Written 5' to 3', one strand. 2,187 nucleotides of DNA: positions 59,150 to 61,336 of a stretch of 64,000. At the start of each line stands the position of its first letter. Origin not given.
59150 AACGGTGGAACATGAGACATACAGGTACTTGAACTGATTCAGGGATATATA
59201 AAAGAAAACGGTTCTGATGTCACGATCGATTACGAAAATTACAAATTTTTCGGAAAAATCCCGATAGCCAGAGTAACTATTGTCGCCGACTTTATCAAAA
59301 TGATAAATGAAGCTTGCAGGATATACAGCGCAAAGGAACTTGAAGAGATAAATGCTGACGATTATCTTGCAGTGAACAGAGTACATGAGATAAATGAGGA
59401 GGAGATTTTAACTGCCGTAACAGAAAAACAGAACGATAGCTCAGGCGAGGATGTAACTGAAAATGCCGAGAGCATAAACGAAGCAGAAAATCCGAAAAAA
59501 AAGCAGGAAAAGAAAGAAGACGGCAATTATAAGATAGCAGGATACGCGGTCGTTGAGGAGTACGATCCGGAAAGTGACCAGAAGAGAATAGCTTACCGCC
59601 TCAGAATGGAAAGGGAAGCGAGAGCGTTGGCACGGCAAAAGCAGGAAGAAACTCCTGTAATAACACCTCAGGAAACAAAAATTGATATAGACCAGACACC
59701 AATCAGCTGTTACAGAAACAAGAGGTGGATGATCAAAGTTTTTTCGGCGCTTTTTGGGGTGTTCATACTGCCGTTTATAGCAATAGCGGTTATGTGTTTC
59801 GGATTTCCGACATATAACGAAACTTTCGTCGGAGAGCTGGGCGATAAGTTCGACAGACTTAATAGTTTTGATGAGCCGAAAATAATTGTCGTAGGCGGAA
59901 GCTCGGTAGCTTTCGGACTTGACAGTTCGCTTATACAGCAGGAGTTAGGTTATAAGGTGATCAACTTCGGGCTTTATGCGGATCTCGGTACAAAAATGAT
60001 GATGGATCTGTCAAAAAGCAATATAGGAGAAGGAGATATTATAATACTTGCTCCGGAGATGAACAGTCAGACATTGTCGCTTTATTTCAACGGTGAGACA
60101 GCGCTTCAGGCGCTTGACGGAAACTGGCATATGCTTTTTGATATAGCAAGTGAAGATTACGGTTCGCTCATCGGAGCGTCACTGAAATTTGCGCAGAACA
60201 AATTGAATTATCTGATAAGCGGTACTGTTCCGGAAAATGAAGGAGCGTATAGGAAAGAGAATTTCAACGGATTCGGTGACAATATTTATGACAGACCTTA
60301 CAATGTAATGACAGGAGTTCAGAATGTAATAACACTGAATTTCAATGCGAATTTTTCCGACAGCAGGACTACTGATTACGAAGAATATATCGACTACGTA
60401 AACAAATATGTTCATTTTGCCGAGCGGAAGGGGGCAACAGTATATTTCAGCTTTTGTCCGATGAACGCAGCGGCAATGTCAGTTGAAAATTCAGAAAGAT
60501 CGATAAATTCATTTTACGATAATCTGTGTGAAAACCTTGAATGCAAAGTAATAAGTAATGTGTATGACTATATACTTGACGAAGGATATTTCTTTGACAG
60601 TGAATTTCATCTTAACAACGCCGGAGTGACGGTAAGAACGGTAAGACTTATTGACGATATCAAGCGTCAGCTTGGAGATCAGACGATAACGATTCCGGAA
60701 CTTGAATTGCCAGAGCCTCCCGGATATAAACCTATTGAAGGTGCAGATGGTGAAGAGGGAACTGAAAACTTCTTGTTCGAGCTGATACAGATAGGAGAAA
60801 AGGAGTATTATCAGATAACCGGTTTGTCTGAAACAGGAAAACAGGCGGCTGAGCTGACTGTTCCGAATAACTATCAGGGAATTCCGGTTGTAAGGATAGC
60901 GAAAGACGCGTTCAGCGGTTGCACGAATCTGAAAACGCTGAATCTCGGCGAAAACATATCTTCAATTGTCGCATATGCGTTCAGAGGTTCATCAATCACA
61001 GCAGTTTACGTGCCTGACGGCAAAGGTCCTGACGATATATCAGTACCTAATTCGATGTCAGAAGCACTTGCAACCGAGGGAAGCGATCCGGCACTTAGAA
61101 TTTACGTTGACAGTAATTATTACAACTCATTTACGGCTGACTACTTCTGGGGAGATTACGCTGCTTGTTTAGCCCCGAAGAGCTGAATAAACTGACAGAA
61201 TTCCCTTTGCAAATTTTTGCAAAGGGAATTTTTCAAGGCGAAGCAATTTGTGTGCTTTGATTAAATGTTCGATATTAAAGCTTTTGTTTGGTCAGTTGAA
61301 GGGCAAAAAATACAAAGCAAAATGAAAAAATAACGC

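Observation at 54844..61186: MBOAT-centred O-acylation module with two LRR-fused DltD/AlgX-like paralogues in swapped domain order and no DltA/DltC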

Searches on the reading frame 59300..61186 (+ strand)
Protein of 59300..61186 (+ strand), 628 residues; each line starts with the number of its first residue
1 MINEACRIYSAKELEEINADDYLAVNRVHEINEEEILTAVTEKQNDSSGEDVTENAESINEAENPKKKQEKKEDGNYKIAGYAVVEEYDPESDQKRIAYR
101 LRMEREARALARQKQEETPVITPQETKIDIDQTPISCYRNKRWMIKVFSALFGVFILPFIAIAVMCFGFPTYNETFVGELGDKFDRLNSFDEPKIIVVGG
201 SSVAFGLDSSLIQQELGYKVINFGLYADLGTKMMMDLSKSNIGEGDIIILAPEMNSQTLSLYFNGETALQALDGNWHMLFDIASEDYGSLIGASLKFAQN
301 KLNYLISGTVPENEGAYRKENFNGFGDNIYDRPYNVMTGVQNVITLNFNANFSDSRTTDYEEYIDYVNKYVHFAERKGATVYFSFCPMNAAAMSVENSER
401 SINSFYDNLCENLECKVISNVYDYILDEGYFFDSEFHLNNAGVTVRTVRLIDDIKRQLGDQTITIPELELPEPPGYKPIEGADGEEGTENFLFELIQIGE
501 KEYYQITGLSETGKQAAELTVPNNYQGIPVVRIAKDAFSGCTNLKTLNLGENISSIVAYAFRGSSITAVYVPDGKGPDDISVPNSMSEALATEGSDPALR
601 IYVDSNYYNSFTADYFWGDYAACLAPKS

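Call 3: search_protein_families(library=pfam, proteins=[window:59300-61186:+], max_evalue=0.1)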
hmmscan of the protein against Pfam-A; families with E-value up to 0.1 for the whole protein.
window:59300-61186:+ (628 aa): 3 families
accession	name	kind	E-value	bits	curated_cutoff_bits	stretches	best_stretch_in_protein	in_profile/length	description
PF13306.12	LRR_5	-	2.7e-07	31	27.7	1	530-573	22-65/127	BspA type Leucine rich repeat region (6 copies)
PF13855.12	LRR_8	-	0.00018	21.6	27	1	532-564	15-48/61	Leucine rich repeat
PF12799.13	LRR_4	-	0.09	13.5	27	0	537-556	18-39/44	Leucine Rich repeats (2 copies)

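Call 4: search_protein_families(library=ncbifam, proteins=[window:59300-61186:+], max_evalue=0.1)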
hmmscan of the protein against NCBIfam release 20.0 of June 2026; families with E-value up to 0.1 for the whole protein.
window:59300-61186:+ (628 aa): 1 family
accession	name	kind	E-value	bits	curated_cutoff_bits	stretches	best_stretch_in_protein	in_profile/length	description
NF047961.1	adhesin_HupY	equivalog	0.0044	15.1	1250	1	517-573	189-240/978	leucine-rich repeat adhesin HupY/LrrG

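Call 55: find_encoding_contigs(protein=window:59300-61186:+, flank=6000, max_places=4)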
Protein window:59300-61186:+ (628 aa): 1 contig read that carries it; 1 place shown.
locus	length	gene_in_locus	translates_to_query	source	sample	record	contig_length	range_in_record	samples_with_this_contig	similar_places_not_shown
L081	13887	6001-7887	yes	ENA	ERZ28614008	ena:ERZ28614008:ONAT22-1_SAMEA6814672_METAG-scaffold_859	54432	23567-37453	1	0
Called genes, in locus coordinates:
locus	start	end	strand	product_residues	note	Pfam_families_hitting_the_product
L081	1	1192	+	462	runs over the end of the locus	PF04932:Wzy_C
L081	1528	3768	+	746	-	PF13306:LRR_5 (weak)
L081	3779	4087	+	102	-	-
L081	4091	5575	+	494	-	PF03062:MBOAT, PF13813:MBOAT_2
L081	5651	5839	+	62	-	-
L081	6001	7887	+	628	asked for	PF13306:LRR_5 (weak)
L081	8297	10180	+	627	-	PF00122:E1-E2_ATPase, PF00702:Hydrolase, PF08282:Hydrolase_3 (faint)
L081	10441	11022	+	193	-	PF01863:YgjP-like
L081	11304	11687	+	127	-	PF00989:PAS (weak), PF13426:PAS_9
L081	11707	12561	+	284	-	-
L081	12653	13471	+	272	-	PF00753:Lactamase_B, PF23023:Anti-Pycsar_Apyc1 (weak), PF12706:Lactamase_B_2 (weak)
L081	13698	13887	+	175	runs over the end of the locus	PF00881:Nitroreductase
